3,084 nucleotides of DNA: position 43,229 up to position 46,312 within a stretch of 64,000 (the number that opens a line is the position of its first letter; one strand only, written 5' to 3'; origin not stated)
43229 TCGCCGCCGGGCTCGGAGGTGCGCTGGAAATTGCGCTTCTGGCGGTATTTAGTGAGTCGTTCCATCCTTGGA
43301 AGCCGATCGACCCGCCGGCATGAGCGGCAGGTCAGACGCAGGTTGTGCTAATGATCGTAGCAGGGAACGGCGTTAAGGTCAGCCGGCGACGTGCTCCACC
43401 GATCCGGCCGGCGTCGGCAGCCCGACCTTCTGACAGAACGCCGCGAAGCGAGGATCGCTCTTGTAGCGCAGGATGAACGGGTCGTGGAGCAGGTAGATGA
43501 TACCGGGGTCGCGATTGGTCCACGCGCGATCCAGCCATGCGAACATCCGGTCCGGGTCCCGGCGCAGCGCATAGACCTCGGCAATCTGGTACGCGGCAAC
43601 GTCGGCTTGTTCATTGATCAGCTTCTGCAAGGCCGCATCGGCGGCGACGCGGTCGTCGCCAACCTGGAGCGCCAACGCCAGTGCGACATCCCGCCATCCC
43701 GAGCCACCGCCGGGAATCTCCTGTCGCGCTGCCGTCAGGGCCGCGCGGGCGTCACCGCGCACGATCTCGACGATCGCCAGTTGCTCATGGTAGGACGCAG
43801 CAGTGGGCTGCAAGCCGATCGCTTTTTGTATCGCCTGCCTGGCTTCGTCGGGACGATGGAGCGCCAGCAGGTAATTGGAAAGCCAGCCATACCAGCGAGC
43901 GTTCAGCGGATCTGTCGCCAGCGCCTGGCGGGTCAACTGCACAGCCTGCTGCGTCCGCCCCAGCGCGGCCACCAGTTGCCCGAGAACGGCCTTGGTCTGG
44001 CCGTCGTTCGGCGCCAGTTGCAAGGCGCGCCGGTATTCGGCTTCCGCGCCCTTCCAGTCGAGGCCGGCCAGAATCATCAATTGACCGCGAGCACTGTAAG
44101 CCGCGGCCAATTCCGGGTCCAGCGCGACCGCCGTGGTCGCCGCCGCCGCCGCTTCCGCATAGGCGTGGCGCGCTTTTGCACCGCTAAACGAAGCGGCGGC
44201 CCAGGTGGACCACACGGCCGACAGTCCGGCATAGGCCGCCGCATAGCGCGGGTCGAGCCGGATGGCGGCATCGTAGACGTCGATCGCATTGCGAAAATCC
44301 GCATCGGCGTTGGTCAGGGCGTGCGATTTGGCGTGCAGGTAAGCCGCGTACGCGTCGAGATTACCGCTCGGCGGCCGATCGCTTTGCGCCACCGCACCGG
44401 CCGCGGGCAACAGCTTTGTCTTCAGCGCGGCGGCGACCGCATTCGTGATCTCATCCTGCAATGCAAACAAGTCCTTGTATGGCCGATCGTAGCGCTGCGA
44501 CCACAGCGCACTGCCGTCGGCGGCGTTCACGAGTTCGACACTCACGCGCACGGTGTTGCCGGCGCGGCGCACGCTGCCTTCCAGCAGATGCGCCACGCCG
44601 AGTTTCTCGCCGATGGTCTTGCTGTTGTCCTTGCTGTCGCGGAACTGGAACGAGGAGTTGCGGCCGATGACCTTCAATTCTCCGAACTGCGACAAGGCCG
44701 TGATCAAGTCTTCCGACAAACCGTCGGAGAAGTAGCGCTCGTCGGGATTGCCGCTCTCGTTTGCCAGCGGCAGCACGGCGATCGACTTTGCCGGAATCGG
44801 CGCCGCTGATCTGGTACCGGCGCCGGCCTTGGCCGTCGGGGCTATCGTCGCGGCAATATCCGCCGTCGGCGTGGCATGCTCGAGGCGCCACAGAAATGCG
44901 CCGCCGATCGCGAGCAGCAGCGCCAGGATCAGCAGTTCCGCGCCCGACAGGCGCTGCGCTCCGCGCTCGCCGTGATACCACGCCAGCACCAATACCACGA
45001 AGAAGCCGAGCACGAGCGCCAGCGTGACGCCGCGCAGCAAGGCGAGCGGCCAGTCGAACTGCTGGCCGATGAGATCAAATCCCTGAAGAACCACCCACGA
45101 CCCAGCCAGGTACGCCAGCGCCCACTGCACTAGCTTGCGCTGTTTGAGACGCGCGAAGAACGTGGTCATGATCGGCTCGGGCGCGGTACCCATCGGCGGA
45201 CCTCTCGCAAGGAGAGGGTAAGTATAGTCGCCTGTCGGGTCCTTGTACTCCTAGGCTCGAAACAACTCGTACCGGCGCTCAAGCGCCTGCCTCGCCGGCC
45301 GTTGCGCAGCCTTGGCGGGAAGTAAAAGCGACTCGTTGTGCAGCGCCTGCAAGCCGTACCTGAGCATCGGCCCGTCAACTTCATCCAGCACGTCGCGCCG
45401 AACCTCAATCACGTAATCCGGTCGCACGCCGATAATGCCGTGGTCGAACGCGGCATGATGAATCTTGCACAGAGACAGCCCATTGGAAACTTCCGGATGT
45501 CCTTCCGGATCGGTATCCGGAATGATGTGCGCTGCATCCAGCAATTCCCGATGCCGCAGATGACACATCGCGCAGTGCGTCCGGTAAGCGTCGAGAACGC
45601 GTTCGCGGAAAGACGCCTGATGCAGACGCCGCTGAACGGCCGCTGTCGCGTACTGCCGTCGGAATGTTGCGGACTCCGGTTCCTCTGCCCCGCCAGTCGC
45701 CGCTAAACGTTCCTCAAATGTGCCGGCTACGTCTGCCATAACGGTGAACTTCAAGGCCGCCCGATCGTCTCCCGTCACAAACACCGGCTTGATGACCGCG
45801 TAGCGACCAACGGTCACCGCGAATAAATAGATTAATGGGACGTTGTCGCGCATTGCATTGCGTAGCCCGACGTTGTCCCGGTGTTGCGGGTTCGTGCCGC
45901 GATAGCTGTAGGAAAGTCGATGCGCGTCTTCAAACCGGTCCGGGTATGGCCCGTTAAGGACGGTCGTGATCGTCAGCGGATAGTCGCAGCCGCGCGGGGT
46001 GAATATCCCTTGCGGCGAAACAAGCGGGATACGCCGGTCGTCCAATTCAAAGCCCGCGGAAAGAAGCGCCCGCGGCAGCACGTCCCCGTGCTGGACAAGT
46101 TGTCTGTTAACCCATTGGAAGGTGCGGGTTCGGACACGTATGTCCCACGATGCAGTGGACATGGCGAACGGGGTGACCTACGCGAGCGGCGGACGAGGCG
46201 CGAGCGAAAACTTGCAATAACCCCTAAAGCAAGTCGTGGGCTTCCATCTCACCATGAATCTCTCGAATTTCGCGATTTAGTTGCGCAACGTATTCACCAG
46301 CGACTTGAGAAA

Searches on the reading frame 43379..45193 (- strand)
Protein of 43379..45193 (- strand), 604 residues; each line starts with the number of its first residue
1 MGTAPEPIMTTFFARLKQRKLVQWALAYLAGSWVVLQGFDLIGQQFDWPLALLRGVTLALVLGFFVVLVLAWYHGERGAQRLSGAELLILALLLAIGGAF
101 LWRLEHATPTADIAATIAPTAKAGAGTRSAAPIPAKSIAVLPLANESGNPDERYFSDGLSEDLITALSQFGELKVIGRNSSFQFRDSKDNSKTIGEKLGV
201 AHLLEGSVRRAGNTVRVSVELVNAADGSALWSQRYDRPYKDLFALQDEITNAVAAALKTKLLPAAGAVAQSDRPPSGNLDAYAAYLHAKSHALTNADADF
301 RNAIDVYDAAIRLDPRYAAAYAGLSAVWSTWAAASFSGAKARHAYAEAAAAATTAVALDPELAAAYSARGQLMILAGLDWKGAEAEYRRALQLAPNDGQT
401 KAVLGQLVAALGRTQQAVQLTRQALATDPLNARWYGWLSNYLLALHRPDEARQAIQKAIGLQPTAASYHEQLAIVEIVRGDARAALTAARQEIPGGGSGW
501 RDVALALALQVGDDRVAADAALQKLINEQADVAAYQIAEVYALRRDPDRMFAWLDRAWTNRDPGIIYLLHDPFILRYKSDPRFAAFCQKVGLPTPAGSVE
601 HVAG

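Call 60: search_protein_families(library=pfam, proteins=[window:43379-45193:-], max_evalue=0.001)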
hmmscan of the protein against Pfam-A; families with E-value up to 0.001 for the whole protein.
window:43379-45193:- (604 aa): 8 families
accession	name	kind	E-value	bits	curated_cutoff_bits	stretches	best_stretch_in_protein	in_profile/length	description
PF07719.23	TPR_2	-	5.8e-10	38.9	27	0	432-464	1-33/34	Tetratricopeptide repeat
PF13431.12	TPR_17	-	9.2e-10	38.5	24.4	0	422-453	3-34/34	Tetratricopeptide repeat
PF13414.12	TPR_11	-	1e-09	38.3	26.8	0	302-324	12-34/42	TPR repeat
PF00515.34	TPR_1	-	1.8e-08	34.3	27.8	0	442-464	11-33/34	Tetratricopeptide repeat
PF14559.12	TPR_19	-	1.4e-07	32.2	25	1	410-469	3-62/68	Tetratricopeptide repeat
PF13428.12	TPR_14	-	5e-07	30.2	23.5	0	437-474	6-43/44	Tetratricopeptide repeat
PF13432.12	TPR_16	-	2e-06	28.6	32.7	1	404-465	3-64/65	Tetratricopeptide repeat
PF13181.12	TPR_8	-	1.4e-05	25.3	25.7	0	435-463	4-32/34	Tetratricopeptide repeat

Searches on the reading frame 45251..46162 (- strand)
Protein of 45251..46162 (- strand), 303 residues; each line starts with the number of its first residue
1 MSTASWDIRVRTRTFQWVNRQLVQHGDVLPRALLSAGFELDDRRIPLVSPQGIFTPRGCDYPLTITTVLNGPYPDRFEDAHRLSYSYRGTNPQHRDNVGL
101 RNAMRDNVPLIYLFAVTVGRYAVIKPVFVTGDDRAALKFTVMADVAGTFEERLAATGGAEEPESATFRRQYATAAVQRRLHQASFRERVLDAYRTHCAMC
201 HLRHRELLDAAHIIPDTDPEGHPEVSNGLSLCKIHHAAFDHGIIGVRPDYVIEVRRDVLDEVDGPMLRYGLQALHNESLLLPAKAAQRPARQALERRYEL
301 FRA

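Call 3: search_protein_families(library=pfam, proteins=[window:45251-46162:-], max_evalue=0.1)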
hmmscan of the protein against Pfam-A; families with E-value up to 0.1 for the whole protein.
window:45251-46162:- (303 aa): 1 family
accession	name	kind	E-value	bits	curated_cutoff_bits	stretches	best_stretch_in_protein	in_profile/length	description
PF13391.12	HNH_2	-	4e-10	39.8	21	1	197-246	1-65/66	HNH endonuclease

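Call 4: search_protein_families(library=padloc, proteins=[window:45251-46162:-], max_evalue=0.1)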
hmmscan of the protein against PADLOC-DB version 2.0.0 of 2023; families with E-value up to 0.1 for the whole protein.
window:45251-46162:- (303 aa): 2 families
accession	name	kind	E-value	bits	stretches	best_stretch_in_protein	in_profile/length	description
PDLC04132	HNH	-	2.2e-22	77.5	1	161-294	133-264/286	-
PDLC03546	HNH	-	1e-09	35.8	1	176-260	153-239/282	Type II restriction enzyme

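Call 5: search_protein_families(library=ncbifam, proteins=[window:45251-46162:-], max_evalue=0.1)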
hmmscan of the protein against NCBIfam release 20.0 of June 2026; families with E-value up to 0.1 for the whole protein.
window:45251-46162:- (303 aa): 2 families
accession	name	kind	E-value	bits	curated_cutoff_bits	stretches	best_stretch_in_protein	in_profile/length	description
NF045808.1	PT-DNA_restrict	exception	3.2e-17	62.6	180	1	177-295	157-276/284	phosphorothioated DNA-binding restriction endonuclease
NF040563.1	guided_IscB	equivalog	0.01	15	175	1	180-242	178-238/314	RNA-guided endonuclease IscB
